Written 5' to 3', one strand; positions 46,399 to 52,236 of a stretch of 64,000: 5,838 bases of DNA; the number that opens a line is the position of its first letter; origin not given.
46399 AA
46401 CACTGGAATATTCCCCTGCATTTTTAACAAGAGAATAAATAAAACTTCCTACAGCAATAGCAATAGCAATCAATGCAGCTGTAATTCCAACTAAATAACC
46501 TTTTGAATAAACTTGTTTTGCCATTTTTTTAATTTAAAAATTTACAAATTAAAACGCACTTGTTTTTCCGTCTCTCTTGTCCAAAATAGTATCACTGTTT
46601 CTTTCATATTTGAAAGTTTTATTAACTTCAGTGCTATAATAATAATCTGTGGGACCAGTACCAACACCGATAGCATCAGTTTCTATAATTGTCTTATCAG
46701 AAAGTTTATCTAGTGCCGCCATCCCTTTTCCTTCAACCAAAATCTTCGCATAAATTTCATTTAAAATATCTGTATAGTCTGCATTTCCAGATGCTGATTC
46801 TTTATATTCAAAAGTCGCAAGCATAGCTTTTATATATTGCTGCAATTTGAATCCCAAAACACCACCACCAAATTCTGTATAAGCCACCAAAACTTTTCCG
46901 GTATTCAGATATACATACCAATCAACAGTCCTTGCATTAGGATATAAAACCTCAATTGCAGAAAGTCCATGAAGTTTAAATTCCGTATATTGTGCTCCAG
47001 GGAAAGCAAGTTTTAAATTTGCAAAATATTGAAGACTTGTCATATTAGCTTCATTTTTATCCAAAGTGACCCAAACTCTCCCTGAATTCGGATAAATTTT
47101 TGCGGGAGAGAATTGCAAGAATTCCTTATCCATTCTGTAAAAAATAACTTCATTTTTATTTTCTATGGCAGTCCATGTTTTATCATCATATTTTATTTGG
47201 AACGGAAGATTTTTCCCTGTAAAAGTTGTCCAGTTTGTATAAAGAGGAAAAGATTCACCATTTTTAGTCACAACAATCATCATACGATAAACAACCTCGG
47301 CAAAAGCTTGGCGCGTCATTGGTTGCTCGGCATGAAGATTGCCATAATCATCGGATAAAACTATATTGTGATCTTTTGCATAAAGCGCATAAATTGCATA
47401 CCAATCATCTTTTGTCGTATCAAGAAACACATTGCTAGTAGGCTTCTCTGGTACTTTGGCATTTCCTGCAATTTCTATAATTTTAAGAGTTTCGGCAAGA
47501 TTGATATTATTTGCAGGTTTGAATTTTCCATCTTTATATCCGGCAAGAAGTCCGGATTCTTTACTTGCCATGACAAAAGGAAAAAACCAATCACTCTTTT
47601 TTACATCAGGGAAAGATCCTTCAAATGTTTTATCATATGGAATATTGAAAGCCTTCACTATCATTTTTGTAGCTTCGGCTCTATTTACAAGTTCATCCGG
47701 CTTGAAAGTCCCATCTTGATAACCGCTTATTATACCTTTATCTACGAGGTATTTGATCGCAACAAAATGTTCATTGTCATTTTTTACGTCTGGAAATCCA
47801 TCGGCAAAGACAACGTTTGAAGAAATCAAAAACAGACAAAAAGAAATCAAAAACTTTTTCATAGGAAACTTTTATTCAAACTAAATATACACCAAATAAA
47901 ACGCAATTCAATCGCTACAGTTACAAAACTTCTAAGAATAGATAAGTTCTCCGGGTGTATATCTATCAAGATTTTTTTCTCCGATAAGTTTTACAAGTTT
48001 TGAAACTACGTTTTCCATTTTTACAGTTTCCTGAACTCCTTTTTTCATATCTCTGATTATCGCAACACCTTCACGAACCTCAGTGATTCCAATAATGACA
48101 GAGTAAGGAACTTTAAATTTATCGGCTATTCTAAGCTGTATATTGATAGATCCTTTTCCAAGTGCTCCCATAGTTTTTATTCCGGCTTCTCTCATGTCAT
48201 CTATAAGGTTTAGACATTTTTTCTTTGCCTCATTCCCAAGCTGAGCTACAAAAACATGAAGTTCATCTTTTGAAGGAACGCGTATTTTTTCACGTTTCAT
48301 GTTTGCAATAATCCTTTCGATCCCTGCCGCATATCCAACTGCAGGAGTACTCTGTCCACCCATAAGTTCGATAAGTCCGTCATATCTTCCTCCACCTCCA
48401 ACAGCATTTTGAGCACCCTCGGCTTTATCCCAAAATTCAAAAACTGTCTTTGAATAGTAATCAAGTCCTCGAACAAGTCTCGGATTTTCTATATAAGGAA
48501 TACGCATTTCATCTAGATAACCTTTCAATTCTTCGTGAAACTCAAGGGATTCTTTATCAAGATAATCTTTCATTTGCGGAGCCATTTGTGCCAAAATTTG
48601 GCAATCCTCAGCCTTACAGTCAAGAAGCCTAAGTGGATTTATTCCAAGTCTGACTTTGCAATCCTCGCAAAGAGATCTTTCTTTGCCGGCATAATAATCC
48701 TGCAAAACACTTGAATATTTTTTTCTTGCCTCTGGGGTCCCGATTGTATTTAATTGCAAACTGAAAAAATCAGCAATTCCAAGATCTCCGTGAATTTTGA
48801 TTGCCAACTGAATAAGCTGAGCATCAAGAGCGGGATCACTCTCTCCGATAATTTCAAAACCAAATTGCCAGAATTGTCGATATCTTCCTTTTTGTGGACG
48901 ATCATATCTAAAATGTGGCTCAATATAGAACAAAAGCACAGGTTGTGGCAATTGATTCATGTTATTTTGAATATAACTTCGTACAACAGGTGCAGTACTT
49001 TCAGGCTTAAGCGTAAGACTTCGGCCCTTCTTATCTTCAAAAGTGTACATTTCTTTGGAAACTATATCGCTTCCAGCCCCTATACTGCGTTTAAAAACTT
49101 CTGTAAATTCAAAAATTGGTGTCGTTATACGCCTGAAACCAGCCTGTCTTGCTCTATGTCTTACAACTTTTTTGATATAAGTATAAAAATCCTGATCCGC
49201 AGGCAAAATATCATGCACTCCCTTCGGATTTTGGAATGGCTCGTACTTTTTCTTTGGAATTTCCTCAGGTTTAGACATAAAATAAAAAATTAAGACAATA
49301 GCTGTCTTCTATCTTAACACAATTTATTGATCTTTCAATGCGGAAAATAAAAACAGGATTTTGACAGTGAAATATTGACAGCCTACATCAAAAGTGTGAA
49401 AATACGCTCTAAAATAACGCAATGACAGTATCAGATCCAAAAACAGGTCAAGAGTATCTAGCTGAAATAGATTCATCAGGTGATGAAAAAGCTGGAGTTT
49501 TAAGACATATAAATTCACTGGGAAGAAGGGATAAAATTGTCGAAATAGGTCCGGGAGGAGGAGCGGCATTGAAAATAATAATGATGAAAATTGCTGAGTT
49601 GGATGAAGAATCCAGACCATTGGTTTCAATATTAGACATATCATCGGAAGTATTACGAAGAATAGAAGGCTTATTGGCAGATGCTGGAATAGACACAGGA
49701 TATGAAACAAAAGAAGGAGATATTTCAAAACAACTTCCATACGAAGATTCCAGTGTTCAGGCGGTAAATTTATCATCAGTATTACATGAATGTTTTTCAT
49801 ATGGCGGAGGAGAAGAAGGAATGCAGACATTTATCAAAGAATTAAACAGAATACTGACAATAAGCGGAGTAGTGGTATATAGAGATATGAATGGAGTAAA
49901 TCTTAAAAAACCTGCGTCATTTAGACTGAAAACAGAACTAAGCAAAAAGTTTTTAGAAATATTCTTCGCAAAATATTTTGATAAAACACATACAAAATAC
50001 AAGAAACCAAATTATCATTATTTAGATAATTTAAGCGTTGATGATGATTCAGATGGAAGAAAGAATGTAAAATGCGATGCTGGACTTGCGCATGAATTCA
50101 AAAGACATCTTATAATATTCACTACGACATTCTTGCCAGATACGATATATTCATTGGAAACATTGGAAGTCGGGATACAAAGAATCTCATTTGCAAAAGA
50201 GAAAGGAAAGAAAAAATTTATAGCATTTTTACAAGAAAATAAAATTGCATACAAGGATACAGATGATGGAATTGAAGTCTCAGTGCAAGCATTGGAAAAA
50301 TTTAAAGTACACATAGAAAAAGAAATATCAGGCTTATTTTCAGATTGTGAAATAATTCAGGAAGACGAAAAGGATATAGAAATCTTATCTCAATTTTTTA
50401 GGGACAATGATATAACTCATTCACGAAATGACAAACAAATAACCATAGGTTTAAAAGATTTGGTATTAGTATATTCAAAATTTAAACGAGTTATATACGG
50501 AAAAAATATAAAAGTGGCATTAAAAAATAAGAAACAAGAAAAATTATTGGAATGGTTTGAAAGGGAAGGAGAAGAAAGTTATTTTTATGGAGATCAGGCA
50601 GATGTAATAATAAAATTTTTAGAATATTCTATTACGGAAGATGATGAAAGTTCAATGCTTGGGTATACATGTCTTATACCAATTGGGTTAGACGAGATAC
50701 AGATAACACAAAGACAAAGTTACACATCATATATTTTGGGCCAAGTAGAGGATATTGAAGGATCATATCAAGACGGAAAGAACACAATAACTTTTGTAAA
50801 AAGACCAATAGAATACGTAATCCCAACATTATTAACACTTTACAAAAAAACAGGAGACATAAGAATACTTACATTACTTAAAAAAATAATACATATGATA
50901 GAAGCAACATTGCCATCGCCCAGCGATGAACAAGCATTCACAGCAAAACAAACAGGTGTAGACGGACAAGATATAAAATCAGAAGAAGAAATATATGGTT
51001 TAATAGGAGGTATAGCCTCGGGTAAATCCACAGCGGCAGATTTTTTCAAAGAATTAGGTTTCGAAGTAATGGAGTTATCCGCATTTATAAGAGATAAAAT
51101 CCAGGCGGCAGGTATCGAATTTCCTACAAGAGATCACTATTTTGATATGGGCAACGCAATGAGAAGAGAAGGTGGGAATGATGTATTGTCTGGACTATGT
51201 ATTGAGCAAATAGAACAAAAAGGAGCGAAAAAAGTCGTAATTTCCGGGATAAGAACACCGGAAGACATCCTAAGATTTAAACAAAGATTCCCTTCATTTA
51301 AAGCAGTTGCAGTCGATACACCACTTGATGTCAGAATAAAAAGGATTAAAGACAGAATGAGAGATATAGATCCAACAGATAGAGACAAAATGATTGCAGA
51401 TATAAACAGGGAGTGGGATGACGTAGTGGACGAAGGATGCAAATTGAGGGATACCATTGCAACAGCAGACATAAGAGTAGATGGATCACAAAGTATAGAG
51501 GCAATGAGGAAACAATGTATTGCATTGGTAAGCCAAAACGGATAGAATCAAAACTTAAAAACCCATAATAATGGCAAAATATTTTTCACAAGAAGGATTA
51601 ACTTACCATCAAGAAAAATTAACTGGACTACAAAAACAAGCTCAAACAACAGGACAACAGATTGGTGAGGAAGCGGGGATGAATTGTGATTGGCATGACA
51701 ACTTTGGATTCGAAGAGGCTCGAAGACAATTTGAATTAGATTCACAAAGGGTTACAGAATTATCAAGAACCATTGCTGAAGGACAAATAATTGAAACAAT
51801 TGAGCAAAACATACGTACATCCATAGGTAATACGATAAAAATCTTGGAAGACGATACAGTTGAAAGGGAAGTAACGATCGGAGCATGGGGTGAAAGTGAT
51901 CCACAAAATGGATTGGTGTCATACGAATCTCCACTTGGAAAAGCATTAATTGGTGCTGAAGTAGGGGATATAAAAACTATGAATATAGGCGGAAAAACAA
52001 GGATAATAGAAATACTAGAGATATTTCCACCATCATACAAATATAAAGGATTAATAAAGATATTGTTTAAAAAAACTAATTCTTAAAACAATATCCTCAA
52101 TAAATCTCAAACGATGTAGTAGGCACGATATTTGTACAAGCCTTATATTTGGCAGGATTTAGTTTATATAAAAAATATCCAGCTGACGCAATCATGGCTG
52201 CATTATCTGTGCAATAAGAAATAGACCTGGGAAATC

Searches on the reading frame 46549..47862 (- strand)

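Call 67: search_protein_families(library=pfam, proteins=[window:46549-47862:-], max_evalue=0.0001)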
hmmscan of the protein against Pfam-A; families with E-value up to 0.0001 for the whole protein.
window:46549-47862:- (437 aa): 1 family
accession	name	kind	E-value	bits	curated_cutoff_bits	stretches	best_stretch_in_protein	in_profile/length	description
PF00395.25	SLH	-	1.6e-27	95.6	20.8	2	23-64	2-43/44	S-layer homology domain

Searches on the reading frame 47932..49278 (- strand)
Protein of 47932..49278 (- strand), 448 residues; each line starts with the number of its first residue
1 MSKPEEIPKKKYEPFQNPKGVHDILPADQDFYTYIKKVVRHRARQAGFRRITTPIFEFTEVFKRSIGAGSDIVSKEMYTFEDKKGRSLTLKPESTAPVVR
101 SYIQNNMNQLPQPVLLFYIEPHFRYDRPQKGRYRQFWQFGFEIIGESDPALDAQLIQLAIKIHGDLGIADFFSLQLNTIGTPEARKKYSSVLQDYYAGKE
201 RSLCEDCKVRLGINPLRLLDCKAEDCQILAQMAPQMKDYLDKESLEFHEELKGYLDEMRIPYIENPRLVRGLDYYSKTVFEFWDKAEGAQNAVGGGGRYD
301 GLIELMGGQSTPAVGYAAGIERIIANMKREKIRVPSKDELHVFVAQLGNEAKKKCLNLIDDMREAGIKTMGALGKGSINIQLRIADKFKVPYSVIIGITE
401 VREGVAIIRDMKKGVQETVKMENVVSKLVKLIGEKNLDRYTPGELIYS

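Call 67: search_protein_families(library=pfam, proteins=[window:47932-49278:-], max_evalue=0.0001)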
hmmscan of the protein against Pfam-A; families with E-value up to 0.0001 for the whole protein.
window:47932-49278:- (448 aa): 3 families
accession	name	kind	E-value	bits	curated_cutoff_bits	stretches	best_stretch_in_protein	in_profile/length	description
PF13393.11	tRNA-synt_His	-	6e-40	137.8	25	1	20-323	1-308/308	Histidyl-tRNA synthetase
PF03129.25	HGTP_anticodon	-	7.9e-14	52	21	1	341-430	1-93/94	Anticodon binding domain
PF00587.30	tRNA-synt_2b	-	1.5e-13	51.6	29.3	1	78-325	1-173/179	tRNA synthetase class II core domain (G, H, P, S and T)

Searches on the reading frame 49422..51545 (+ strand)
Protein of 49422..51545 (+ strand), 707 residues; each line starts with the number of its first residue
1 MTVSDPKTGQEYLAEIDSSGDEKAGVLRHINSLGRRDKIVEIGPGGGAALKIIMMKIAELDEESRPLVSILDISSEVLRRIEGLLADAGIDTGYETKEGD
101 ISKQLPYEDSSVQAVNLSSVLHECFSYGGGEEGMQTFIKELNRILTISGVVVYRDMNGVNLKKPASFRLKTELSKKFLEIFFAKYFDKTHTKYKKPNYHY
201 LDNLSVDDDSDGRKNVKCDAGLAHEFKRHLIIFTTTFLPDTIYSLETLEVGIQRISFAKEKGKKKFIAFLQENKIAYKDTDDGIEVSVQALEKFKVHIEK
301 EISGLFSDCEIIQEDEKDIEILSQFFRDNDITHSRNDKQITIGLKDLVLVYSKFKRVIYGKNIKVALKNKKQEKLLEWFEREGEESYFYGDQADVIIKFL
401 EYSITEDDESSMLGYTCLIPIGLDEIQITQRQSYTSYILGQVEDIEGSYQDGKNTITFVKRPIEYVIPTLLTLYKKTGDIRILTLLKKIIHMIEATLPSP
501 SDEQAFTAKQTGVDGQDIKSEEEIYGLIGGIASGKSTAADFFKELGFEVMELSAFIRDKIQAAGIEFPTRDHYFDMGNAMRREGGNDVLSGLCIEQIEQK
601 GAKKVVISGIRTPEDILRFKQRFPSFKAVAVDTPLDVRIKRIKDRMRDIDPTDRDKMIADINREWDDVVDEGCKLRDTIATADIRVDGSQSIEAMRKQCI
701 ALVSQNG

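Call 67: search_protein_families(library=pfam, proteins=[window:49422-51545:+], max_evalue=0.0001)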
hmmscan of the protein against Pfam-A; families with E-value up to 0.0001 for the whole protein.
window:49422-51545:+ (707 aa): 1 family
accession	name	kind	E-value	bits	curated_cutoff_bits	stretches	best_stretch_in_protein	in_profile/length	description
PF08241.18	Methyltransf_11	-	7e-06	27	21.2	1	41-152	2-94/95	Methyltransferase domain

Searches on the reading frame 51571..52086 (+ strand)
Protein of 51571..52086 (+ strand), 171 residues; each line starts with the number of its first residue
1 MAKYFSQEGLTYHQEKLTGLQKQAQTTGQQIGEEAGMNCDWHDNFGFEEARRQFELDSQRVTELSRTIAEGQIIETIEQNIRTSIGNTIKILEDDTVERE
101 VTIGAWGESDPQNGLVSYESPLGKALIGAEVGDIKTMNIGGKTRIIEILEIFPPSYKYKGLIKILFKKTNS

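Call 67: search_protein_families(library=pfam, proteins=[window:51571-52086:+], max_evalue=0.0001)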
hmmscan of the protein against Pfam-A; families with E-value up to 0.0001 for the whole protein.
window:51571-52086:+ (171 aa): 1 family
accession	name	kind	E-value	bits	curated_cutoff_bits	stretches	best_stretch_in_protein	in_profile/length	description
PF01272.25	GreA_GreB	-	4.4e-15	55.8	26.9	1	84-151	7-75/77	Transcription elongation factor, GreA/GreB, C-term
